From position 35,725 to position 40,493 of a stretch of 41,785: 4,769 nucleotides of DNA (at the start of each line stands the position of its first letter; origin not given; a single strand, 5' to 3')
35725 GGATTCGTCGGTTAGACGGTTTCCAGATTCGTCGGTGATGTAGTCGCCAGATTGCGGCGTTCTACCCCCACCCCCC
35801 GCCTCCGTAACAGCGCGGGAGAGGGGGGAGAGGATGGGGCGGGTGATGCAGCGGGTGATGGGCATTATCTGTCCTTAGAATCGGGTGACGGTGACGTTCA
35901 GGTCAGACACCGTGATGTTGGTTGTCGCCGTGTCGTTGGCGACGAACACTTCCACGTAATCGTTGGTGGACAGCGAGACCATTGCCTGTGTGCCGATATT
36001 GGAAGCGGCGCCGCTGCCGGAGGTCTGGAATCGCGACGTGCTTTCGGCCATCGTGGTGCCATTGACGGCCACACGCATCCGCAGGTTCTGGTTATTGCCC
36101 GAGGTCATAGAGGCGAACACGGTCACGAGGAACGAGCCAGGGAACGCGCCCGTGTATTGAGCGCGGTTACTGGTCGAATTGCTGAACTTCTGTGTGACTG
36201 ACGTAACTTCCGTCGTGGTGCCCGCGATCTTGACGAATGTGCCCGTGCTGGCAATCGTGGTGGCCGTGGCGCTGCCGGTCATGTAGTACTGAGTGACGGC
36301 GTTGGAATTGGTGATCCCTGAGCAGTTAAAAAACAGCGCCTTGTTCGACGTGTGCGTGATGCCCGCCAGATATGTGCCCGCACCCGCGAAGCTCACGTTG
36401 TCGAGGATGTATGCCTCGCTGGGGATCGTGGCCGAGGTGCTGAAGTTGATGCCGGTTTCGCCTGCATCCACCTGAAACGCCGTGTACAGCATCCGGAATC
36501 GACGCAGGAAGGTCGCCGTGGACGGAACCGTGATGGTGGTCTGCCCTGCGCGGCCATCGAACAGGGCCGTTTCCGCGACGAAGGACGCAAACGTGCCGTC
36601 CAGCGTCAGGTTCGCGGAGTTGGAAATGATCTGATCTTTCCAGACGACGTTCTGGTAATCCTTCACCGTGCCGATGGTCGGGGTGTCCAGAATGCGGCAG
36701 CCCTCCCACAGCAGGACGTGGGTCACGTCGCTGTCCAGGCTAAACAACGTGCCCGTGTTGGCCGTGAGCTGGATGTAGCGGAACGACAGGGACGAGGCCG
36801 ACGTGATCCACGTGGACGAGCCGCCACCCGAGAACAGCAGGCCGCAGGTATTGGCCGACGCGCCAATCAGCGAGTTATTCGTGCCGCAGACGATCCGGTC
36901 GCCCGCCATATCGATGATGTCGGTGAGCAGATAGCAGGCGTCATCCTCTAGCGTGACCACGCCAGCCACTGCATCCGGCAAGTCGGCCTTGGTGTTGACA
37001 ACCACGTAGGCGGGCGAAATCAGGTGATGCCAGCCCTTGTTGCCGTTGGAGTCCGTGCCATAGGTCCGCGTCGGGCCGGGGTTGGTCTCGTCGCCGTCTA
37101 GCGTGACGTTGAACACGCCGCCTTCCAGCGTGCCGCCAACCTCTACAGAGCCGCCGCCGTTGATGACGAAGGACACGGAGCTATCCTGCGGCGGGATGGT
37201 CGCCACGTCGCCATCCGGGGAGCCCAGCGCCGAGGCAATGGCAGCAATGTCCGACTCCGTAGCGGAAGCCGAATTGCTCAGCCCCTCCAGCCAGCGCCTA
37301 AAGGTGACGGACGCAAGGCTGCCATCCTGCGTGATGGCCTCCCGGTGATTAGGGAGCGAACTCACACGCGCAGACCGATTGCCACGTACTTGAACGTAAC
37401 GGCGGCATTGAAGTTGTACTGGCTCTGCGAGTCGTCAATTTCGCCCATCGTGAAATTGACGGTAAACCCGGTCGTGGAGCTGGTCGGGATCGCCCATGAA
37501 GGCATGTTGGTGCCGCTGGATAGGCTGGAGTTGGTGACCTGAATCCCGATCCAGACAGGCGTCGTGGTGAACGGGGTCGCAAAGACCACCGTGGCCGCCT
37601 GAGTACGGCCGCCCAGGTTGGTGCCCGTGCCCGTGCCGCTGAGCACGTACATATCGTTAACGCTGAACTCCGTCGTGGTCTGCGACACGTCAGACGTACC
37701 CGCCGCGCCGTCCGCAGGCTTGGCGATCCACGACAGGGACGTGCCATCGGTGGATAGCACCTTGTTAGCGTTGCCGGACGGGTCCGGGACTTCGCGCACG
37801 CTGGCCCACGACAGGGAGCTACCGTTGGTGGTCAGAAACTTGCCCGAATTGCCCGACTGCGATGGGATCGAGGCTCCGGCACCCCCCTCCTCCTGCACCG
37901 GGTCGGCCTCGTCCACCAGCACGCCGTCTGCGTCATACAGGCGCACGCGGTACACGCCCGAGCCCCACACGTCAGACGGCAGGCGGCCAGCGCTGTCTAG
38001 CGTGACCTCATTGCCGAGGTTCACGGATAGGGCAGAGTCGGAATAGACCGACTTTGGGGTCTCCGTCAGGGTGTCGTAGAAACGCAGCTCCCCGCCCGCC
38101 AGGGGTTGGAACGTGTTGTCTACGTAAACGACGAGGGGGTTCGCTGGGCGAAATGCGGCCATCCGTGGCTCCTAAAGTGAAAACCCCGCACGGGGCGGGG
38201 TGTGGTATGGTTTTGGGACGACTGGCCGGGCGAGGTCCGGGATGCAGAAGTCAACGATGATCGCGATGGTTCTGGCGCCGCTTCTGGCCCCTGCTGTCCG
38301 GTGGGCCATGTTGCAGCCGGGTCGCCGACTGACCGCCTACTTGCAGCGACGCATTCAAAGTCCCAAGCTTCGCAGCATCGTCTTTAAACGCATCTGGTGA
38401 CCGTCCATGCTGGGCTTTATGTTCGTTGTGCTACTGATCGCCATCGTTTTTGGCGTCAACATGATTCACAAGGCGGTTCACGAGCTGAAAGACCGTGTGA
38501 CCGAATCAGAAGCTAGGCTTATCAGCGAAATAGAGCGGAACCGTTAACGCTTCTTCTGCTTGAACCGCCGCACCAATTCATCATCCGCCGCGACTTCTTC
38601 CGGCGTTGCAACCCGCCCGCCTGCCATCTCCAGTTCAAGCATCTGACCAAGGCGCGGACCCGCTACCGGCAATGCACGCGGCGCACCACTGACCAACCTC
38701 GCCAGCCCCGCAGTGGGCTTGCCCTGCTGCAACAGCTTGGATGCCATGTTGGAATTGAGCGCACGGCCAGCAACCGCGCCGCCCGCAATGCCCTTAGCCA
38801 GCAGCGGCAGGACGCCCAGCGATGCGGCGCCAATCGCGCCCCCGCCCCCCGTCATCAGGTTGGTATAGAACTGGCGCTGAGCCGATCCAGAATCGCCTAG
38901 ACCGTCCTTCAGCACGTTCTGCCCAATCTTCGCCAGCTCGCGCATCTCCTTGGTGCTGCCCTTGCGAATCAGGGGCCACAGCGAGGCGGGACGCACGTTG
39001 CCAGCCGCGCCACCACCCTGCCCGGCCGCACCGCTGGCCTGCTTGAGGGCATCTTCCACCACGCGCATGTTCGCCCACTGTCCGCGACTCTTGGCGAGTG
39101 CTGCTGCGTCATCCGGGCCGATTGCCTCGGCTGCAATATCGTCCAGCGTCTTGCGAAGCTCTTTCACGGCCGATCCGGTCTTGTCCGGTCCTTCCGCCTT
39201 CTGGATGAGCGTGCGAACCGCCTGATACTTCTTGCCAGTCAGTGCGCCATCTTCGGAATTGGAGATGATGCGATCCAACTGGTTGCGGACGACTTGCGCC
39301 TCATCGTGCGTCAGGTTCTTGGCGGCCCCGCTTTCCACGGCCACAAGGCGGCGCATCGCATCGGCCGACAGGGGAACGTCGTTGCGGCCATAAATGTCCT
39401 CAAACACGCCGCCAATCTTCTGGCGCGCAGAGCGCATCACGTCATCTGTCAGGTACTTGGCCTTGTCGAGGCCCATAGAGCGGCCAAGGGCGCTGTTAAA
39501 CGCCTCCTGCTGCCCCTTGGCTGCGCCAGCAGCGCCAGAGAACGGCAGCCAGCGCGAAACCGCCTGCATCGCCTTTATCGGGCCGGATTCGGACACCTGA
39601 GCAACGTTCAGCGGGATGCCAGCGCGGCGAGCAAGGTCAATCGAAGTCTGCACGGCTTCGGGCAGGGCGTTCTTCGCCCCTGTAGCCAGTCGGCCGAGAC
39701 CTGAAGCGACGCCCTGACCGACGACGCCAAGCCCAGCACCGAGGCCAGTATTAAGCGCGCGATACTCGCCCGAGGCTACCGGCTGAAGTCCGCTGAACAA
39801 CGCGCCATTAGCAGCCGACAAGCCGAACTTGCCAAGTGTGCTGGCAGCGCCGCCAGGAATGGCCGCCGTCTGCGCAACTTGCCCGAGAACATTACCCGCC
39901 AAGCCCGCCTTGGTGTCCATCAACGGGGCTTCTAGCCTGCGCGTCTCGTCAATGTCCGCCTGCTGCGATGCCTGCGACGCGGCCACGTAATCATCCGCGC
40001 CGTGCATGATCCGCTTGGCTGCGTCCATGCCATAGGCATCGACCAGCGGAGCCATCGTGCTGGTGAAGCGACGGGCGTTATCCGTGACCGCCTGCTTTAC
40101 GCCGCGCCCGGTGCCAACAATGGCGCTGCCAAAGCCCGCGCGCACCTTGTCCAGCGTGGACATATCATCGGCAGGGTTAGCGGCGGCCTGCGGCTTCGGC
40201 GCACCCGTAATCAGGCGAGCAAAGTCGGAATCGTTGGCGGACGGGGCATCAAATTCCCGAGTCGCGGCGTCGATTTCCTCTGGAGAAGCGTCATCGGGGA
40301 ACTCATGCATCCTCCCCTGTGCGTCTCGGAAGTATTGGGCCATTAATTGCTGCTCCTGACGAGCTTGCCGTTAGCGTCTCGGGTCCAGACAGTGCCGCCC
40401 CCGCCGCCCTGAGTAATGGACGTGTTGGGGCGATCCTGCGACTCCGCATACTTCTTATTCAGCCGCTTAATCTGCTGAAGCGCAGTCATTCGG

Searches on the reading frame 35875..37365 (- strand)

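Call 33: search_protein_families(library=phrogs, proteins=[window:35875-37365:-], max_evalue=0.001)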
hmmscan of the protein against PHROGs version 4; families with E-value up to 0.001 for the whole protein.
window:35875-37365:- (496 aa): 3 families
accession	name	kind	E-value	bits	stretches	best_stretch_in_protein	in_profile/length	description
phrog_16509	-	unknown function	8.2e-13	48.9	1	120-489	21-406/414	-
phrog_36859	-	unknown function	9.9e-11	42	1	1-125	1-119/500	-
phrog_24754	-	tail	1.9e-07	32.2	1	368-487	70-191/202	tail fiber protein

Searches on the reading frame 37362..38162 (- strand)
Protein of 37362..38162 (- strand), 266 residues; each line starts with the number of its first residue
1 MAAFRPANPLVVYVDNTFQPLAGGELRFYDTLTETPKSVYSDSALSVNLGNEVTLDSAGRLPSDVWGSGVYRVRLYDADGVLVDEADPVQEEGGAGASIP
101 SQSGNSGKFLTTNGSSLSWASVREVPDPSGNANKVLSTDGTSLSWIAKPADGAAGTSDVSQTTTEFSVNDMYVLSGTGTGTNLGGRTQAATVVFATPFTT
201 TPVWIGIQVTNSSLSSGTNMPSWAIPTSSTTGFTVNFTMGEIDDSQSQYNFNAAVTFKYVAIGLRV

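Call 33: search_protein_families(library=phrogs, proteins=[window:37362-38162:-], max_evalue=0.001)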
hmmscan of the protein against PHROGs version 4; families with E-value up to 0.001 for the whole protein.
window:37362-38162:- (266 aa): 1 family
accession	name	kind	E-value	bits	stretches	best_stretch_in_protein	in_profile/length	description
phrog_26190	-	unknown function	1.1e-55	189.7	1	1-264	1-257/260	-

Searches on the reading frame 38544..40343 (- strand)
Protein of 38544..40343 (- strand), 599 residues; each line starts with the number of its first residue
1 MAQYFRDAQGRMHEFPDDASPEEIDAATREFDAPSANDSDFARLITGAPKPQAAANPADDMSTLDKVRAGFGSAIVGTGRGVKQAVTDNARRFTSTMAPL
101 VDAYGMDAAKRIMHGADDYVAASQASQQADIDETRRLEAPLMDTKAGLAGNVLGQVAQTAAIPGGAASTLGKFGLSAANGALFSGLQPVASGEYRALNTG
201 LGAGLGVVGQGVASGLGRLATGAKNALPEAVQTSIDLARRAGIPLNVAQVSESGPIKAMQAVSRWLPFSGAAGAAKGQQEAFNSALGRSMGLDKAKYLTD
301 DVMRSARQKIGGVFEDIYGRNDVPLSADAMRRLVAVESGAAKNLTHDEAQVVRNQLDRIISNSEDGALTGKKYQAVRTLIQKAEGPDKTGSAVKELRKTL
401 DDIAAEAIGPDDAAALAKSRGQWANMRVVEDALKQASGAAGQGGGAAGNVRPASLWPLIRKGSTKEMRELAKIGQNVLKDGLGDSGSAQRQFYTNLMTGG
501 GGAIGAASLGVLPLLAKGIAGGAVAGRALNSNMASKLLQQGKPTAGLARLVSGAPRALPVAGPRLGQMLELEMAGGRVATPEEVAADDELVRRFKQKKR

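Call 33: search_protein_families(library=phrogs, proteins=[window:38544-40343:-], max_evalue=0.001)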
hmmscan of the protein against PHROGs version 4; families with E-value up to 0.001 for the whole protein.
window:38544-40343:- (599 aa): 1 family
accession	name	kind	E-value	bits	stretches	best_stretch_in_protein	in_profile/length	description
phrog_26400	-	DNA, RNA and nucleotide metabolism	8.3e-63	214.2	1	141-571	154-577/589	DNA ejection protein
